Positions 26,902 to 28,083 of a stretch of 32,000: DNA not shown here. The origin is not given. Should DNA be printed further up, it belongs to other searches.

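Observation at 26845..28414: Sharply AT-rich two-gene cassette: PG-binding + pesticin/T4-lysozyme-like protein without a signal peptide, plus an exported four-Cys partner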

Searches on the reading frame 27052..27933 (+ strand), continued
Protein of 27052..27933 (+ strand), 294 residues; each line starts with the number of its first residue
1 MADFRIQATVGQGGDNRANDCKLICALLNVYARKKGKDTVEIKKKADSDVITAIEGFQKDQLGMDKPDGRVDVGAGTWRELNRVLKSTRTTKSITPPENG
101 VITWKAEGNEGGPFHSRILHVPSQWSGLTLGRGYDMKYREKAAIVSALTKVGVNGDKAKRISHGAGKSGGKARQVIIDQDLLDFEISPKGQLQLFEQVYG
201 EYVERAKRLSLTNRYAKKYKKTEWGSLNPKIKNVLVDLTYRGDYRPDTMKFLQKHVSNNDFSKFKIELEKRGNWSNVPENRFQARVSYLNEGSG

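Call 53: find_encoding_contigs(protein=P0066, flank=10000, max_places=1)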
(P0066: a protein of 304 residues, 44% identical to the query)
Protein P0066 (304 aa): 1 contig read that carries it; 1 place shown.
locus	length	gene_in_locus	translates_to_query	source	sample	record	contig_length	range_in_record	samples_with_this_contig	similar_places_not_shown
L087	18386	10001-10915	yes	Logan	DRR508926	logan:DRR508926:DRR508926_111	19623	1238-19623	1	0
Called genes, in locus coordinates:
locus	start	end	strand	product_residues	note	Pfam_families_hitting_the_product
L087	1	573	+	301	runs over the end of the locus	PF12852:Cupin_6, PF12833:HTH_18, PF00165:HTH_AraC (weak)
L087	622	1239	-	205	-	PF00440:TetR_N, PF16859:TetR_C_11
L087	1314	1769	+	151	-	PF12680:SnoaL_2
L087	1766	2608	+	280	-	PF01370:Epimerase (weak), PF05368:NmrA, PF13460:NAD_binding_10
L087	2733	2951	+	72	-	PF11903:ParD_like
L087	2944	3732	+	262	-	PF00557:Peptidase_M24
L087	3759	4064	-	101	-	-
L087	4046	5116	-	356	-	PF00501:AMP-binding (weak)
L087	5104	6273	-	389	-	PF07690:MFS_1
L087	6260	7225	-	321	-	-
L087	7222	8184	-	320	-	PF08100:Dimerisation, PF00891:Methyltransf_2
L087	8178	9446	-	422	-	PF00155:Aminotran_1_2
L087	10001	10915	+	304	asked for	-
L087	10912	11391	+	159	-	-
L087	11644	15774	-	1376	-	PF01381:HTH_3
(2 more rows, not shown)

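Call 54: find_encoding_contigs(protein=P0031, flank=10000, max_places=1)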
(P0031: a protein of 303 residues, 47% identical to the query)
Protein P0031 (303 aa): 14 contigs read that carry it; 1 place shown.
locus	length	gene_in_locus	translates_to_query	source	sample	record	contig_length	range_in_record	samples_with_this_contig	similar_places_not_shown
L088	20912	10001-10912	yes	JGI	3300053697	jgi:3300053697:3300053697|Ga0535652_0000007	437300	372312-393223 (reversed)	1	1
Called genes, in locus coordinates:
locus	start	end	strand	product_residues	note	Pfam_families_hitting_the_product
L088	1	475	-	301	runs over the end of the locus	PF02649:GCHY-1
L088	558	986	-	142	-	PF21157:DksA_N, PF01258:zf-dskA_traR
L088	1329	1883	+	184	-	-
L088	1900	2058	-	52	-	-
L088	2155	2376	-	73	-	-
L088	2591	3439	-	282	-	-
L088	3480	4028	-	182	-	-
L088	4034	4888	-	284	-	-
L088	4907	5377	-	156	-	-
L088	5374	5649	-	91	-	-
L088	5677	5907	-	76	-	PF01476:LysM (weak)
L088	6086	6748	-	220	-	PF01844:HNH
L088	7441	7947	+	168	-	PF14113:Tae4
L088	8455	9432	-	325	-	PF00717:Peptidase_S24, PF11907:DUF3427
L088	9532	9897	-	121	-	-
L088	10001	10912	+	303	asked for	-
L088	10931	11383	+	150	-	-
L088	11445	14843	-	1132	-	PF13091:PLDc_2, PF00270:DEAD (weak), PF04851:ResIII, PF00271:Helicase_C, PF00717:Peptidase_S24, PF11907:DUF3427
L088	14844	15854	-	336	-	PF00293:NUDIX, PF14815:NUDIX_4, PF13489:Methyltransf_23, PF08241:Methyltransf_11, PF08242:Methyltransf_12, PF13649:Methyltransf_25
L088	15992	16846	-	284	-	-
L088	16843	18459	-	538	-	PF02463:SMC_N (faint), PF13304:AAA_21, PF13175:AAA_15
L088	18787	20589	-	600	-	PF01935:DUF87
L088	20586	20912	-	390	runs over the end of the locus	-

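Call 55: find_encoding_contigs(protein=P0037, flank=10000, max_places=2)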
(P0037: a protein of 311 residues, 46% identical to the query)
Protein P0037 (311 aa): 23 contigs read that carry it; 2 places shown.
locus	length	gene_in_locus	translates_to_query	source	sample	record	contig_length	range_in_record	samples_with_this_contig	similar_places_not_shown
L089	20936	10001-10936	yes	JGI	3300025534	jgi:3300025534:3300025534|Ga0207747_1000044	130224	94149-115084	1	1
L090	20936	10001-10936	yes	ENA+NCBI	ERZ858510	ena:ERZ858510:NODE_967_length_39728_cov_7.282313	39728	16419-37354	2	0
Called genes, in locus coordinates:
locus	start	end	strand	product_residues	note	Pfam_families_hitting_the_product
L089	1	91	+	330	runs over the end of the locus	PF01207:Dus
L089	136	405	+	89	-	PF01258:zf-dskA_traR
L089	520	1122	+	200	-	PF02798:GST_N, PF13409:GST_N_2, PF13417:GST_N_3, PF00043:GST_C (weak)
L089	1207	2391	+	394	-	PF07690:MFS_1, PF12832:MFS_1_like, PF07690:MFS_1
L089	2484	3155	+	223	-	PF09829:DUF2057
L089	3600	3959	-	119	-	PF04020:Phage_holin_4_2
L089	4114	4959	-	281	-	PF00135:COesterase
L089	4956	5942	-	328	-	PF00135:COesterase, PF20434:BD-FAE, PF07859:Abhydrolase_3 (weak)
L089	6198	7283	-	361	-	PF12625:Arabinose_bd, PF12833:HTH_18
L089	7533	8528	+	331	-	PF00710:Asparaginase, PF17763:Asparaginase_C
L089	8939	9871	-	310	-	PF00378:ECH_1, PF16113:ECH_2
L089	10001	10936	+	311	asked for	-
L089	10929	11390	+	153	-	-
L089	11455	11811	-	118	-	PF07237:DUF1428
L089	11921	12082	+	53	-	-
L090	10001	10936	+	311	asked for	-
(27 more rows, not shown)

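Call 57: search_dna_similar(query=window:27052-27933:+, collection=phages, mode=protein, max_evalue=0.001, max_rows=20)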
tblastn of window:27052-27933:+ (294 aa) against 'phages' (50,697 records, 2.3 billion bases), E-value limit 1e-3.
No match.

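Call 58: search_dna_similar(query=window:27052-27933:+, collection=plasmids, mode=protein, max_evalue=0.001, max_rows=30)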
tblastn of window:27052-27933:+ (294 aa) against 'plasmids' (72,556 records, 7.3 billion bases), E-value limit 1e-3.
Records with a match: 15; places in all: 16; records where one place covers at least 80% of the query: 2.
Best place of each record, by identity: <60% 15.
By first word of the organism name: Escherichia 4; Thioclava 3; Pseudoalteromonas 2; Persicobacter 2; Enterobacter 2; Runella 1; Burkholderia 1.
By predicted mobility (MOB-suite, as given by PLSDB): non-mobilizable 9; conjugative 5; mobilizable 1.
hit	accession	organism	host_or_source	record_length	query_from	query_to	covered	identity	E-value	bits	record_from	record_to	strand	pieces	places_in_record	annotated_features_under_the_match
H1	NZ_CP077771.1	Pseudoalteromonas shioyasakiensis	Haliotis discus hannai,plate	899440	1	290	99%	48.3%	3e-80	271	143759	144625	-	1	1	hypothetical protein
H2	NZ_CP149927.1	Thioclava sp. GXIMD4216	-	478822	97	289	66%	47.1%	2e-49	182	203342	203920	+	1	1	hypothetical protein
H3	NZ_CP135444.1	Thioclava sp. FTW29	-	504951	97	289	66%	47.1%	3e-49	182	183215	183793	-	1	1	hypothetical protein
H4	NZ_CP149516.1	Thioclava sp. GXIMD4215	pure culture,mangrove soil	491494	97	289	66%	47.1%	4e-49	181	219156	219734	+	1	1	hypothetical protein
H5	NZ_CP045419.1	Pseudoalteromonas sp. THAF3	pure culture,Surface of a polyethylene ...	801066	1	267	91%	24.0%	3e-5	53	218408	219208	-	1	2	hypothetical protein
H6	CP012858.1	Persicobacter sp. JZB09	cell culture,soil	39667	114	289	60%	36.3%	7e-24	108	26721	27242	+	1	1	record has no annotation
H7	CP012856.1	Persicobacter sp. JZB09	cell culture,soil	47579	114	289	60%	35.7%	7e-23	105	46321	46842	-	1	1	record has no annotation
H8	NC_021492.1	Enterobacter sp. R4-368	-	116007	82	249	57%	37.3%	2e-15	84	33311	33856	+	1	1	hypothetical protein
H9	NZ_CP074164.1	Enterobacter sp. JBIWA005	lake water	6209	100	242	49%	37.4%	2e-15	84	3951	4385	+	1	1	pesticin C-terminus-like muramidase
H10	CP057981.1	Escherichia coli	culture,Pooled sheep faecal samples ...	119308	100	242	49%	35.4%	2e-16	86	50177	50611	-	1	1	calcium sensor EFh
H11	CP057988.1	Escherichia coli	culture,Pooled sheep faecal samples ...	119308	100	242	49%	35.4%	2e-16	86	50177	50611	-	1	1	calcium sensor EFh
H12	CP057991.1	Escherichia coli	culture,Pooled sheep faecal samples ...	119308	100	242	49%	35.4%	2e-16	86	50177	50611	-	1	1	calcium sensor EFh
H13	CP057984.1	Escherichia coli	culture,Pooled sheep faecal samples ...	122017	100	242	49%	35.4%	2e-16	86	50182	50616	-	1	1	calcium sensor EFh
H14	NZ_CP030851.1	Runella rosea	Whole organism,fresh water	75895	116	284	57%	29.6%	4e-5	52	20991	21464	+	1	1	pesticin C-terminus-like muramidase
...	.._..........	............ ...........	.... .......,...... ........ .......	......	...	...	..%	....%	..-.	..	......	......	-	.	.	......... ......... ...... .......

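Call 59: get_annotated_region(hit=H1, flank=12000)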
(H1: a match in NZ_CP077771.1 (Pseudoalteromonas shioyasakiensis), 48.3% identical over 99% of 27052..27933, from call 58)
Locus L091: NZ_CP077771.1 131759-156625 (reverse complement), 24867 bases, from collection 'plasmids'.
description: Pseudoalteromonas shioyasakiensis strain SDCH90 plasmid p1, complete sequence
organism: Pseudoalteromonas shioyasakiensis (NCBI taxid 1190813)
taxonomy: Bacteria; Pseudomonadota; Gammaproteobacteria; Alteromonadales; Pseudoalteromonadaceae; Pseudoalteromonas; Pseudoalteromonas shioyasakiensis
host: -; source: Haliotis discus hannai,plate; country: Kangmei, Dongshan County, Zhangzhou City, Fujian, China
typing (MOB-suite, as given by PLSDB): non-mobilizable
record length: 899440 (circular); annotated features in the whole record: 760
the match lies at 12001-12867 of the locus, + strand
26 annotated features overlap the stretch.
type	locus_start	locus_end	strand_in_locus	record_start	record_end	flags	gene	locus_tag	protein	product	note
CDS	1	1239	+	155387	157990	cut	tssH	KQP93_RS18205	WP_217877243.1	type VI secretion system ATPase TssH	GO:0033103 - protein secretion by the type VI secretion system [Evidence IEA]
CDS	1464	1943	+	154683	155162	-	-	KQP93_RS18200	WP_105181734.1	type VI secretion system tube protein Hcp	-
CDS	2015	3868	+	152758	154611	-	tssI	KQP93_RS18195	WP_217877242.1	type VI secretion system tip protein TssI/VgrG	GO:0033103 - protein secretion by the type VI secretion system [Evidence IEA]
CDS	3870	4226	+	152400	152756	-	-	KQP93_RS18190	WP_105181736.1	hypothetical protein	-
CDS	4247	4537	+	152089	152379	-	-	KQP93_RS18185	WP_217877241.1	PAAR domain-containing protein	-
CDS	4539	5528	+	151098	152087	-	-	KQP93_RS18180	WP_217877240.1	hypothetical protein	-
CDS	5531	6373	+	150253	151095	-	-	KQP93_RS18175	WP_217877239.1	hypothetical protein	-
CDS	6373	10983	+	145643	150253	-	-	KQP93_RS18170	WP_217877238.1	RHS repeat-associated core domain-containing protein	-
CDS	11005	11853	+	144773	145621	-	-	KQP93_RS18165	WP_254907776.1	immunity 49 family protein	-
CDS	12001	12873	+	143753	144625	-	-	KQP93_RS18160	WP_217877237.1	hypothetical protein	-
CDS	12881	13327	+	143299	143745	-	-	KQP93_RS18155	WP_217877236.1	hypothetical protein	-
CDS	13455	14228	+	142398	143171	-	-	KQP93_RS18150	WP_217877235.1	ChaN family lipoprotein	-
CDS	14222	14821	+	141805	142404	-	-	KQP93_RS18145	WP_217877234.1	hypothetical protein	-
CDS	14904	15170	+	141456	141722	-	-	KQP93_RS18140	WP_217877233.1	hypothetical protein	-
CDS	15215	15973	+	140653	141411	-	-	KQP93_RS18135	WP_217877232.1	hypothetical protein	-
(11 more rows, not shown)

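Call 60: get_annotated_region(hit=H3, flank=12000)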
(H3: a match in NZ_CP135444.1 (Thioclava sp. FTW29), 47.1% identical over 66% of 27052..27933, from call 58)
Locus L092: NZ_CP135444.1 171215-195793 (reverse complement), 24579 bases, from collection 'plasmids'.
description: Thioclava sp. FTW29 plasmid unnamed1, complete sequence
organism: Thioclava sp. FTW29 (NCBI taxid 3076557)
taxonomy: Bacteria; Pseudomonadota; Alphaproteobacteria; Rhodobacterales; Paracoccaceae; Thioclava; Thioclava sp. FTW29
host: -; source: -; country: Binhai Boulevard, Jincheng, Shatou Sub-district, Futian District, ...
typing (MOB-suite, as given by PLSDB): non-mobilizable
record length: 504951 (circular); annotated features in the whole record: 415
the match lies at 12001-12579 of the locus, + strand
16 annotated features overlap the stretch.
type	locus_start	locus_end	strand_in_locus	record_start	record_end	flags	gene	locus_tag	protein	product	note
CDS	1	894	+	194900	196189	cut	tagH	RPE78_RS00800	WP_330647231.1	type VI secretion system-associated FHA domain protein TagH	GO:0033103 - protein secretion by the type VI secretion system [Evidence IEA]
CDS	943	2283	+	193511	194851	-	-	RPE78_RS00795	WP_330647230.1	type VI secretion system ImpA family N-terminal domain-containing protein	-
CDS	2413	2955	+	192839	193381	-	tssB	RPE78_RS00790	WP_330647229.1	type VI secretion system contractile sheath small subunit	GO:0033103 - protein secretion by the type VI secretion system [Evidence IEA]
CDS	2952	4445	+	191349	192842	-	tssC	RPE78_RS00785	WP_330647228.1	type VI secretion system contractile sheath large subunit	GO:0033103 - protein secretion by the type VI secretion system [Evidence IEA]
CDS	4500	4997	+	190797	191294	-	-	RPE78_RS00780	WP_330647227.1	type VI secretion system tube protein Hcp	-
CDS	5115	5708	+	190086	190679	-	tssE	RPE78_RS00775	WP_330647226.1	type VI secretion system baseplate subunit TssE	GO:0033103 - protein secretion by the type VI secretion system [Evidence IEA]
CDS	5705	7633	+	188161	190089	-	tssF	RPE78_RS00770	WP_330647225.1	type VI secretion system baseplate subunit TssF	GO:0033103 - protein secretion by the type VI secretion system [Evidence IEA]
CDS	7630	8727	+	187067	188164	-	tssG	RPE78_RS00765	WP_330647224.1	type VI secretion system baseplate subunit TssG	GO:0033103 - protein secretion by the type VI secretion system [Evidence IEA]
CDS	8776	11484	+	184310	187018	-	tssH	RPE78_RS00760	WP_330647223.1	type VI secretion system ATPase TssH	GO:0033103 - protein secretion by the type VI secretion system [Evidence IEA]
CDS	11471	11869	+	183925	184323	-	-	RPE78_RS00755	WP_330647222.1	lysozyme inhibitor LprI family protein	-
CDS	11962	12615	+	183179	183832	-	-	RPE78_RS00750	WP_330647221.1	hypothetical protein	-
CDS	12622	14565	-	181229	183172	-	-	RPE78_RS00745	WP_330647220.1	hypothetical protein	-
CDS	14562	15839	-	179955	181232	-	-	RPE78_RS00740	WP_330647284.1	hypothetical protein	-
CDS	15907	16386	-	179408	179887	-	-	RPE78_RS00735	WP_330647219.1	DUF1036 domain-containing protein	-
CDS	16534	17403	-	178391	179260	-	-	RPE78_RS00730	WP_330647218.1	tetratricopeptide repeat protein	-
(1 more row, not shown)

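Call 61: find_encoding_contigs(protein=P0001, flank=10000, max_places=3)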
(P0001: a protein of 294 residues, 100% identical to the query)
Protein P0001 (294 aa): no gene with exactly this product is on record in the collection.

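Call 67: search_protein_families(library=pfam, proteins=[L002:4683-5492:+, L002:5492-6301:+, L001:636-1784:+, L001:1784-2803:+, L064:2563-5955:+, L070:3693-5225:+, L056:7563-8903:+, L091:3870-4223:+, L001:9471-10283:+, L092:11962-12612:+], max_evalue=0.01)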
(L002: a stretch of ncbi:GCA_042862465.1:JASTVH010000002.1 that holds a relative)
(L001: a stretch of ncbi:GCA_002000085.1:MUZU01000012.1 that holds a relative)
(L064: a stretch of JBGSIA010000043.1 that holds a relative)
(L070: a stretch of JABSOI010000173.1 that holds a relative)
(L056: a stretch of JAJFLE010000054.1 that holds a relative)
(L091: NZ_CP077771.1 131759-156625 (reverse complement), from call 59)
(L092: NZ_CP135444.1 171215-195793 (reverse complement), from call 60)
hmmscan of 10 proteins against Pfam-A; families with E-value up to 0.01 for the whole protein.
L002:4683-5492:+ (270 aa): 0 families

L002:5492-6301:+ (270 aa): 0 families

L001:636-1784:+ (383 aa): 0 families

L001:1784-2803:+ (340 aa): 0 families

L064:2563-5955:+ (1131 aa): 4 families
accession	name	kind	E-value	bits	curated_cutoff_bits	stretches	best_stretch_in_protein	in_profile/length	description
PF01471.23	PG_binding_1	-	1.1e-41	141.2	23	3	617-674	1-57/57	Putative peptidoglycan binding domain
PF25218.1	TseH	-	8.3e-11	42.5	27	1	956-1081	41-161/167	Type VI secretion system effector TseH-like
PF09374.15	PG_binding_3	-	0.00013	22.5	24.6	0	566-585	13-32/76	Predicted Peptidoglycan domain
PF16754.10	Pesticin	-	0.00015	22.2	25.8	1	369-463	19-112/156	Bacterial toxin homologue of phage lysozyme, C-term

L070:3693-5225:+ (511 aa): 1 family
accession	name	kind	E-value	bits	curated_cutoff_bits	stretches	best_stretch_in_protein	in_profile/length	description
PF16754.10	Pesticin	-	0.00079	19.8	25.8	1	344-461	30-135/156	Bacterial toxin homologue of phage lysozyme, C-term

L056:7563-8903:+ (447 aa): 2 families
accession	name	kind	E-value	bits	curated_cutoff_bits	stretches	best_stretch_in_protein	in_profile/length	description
PF01520.23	Amidase_3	-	1.7e-11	44.9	27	1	14-135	58-173/174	N-acetylmuramoyl-L-alanine amidase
PF16754.10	Pesticin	-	0.00021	21.7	25.8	1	266-394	11-132/156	Bacterial toxin homologue of phage lysozyme, C-term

L091:3870-4223:+ (118 aa): 1 family
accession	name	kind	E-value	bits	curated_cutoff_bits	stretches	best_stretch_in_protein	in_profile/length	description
PF22745.1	Nlig-Ia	-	0.00041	21.4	27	1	72-105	10-43/92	DNA ligase-like, N-terminal NAD+-binding domain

L001:9471-10283:+ (271 aa): 3 families
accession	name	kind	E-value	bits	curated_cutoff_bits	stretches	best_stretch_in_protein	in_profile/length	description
PF05257.22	CHAP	-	2e-06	28.7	26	1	150-225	3-80/81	CHAP domain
PF10030.15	DUF2272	-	0.0006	20.1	27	0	148-183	41-77/191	Uncharacterized protein conserved in bacteria (DUF2272)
PF01471.23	PG_binding_1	-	0.0012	19.4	23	1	19-80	3-52/57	Putative peptidoglycan binding domain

L092:11962-12612:+ (217 aa): 1 family
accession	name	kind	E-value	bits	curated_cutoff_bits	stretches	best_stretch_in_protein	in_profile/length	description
PF16754.10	Pesticin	-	0.0014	19.1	25.8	1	24-131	11-113/156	Bacterial toxin homologue of phage lysozyme, C-term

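Call 81: find_related_loci(query=A1, collection=viral_contigs, flank=5000)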
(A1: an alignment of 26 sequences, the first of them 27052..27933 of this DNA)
Query A1 (294 aa) in viral_contigs; peptide patterns used: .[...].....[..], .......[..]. (x = any residue, [..] = any of these).
140 stretches matched a pattern; 2 encode a relative of the query (tblastn E <= 1e-3); 2 distinct loci.
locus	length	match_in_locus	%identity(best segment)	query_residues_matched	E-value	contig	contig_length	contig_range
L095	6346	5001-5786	28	4-249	2e-20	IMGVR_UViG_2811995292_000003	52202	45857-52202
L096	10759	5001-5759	31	4-242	2e-19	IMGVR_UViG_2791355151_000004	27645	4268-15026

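Call 84: search_protein_families(library=pfam, proteins=[L096:912-2306:-, L096:2574-2981:+, L096:4173-4691:+, L096:4968-5885:+, L096:5885-6331:+, L096:7553-8587:+, L096:8620-9882:-, L095:13-2520:+, L095:2533-3609:+, L095:4950-5900:+], max_evalue=0.001)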
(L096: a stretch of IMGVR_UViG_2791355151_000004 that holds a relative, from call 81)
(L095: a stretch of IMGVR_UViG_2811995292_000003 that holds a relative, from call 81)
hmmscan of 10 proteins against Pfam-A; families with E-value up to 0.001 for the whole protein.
L096:912-2306:- (464 aa): 3 families
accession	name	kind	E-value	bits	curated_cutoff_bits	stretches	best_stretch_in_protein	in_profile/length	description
PF13356.12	Arm-DNA-bind_3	-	1e-16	61.2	27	1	35-126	1-83/83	Arm DNA-binding domain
PF00589.27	Phage_integrase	-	4.6e-14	53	27.1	1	260-418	2-157/172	Phage integrase family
PF22022.2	Phage_int_M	-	1.3e-06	29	27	1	158-224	17-82/96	Phage integrase central domain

L096:2574-2981:+ (136 aa): 0 families

L096:4173-4691:+ (173 aa): 3 families
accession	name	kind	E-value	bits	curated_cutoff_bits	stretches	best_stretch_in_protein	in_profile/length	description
PF13560.12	HTH_31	-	1.4e-08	35.3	27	1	17-62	5-51/64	Helix-turn-helix domain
PF12844.13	HTH_19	-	0.00029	21.1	30.2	1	17-75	3-61/64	Helix-turn-helix domain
PF01381.28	HTH_3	-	0.00054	20.4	23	1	18-61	1-44/55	Helix-turn-helix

L096:4968-5885:+ (306 aa): 1 family
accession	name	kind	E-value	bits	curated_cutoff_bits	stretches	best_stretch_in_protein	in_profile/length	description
PF01471.23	PG_binding_1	-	0.00017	22.2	23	1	27-76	3-47/57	Putative peptidoglycan binding domain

L096:5885-6331:+ (149 aa): 1 family
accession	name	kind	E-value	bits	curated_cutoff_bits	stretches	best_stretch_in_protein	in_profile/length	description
PF07007.17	LprI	-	0.00024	21.9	22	1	52-137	22-103/106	Lysozyme inhibitor LprI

L096:7553-8587:+ (345 aa): 1 family
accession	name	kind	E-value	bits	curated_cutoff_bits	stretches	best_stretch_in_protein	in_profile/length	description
PF04860.17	Phage_portal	-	4.9e-14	52.7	39.1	1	97-332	52-277/321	Phage portal protein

L096:8620-9882:- (420 aa): 1 family
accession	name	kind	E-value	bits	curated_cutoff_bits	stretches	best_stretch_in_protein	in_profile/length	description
PF13401.12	AAA_22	-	0.0008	20.2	27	0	36-192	5-122/130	AAA domain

L095:13-2520:+ (836 aa): 1 family
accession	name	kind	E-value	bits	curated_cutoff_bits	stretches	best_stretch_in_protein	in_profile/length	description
PF12684.13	DUF3799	-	1.5e-11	44.9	26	1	648-810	64-223/233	PDDEXK-like domain of unknown function (DUF3799)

L095:2533-3609:+ (359 aa): 1 family
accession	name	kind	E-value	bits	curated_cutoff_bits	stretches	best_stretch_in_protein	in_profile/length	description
PF03837.19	RecT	-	2.4e-38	132.1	24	1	35-213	2-192/198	RecT family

L095:4950-5900:+ (317 aa): 1 family
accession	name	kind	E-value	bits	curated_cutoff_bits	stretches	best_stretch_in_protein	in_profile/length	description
PF01471.23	PG_binding_1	-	9.4e-06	26.2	23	1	33-83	3-48/57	Putative peptidoglycan binding domain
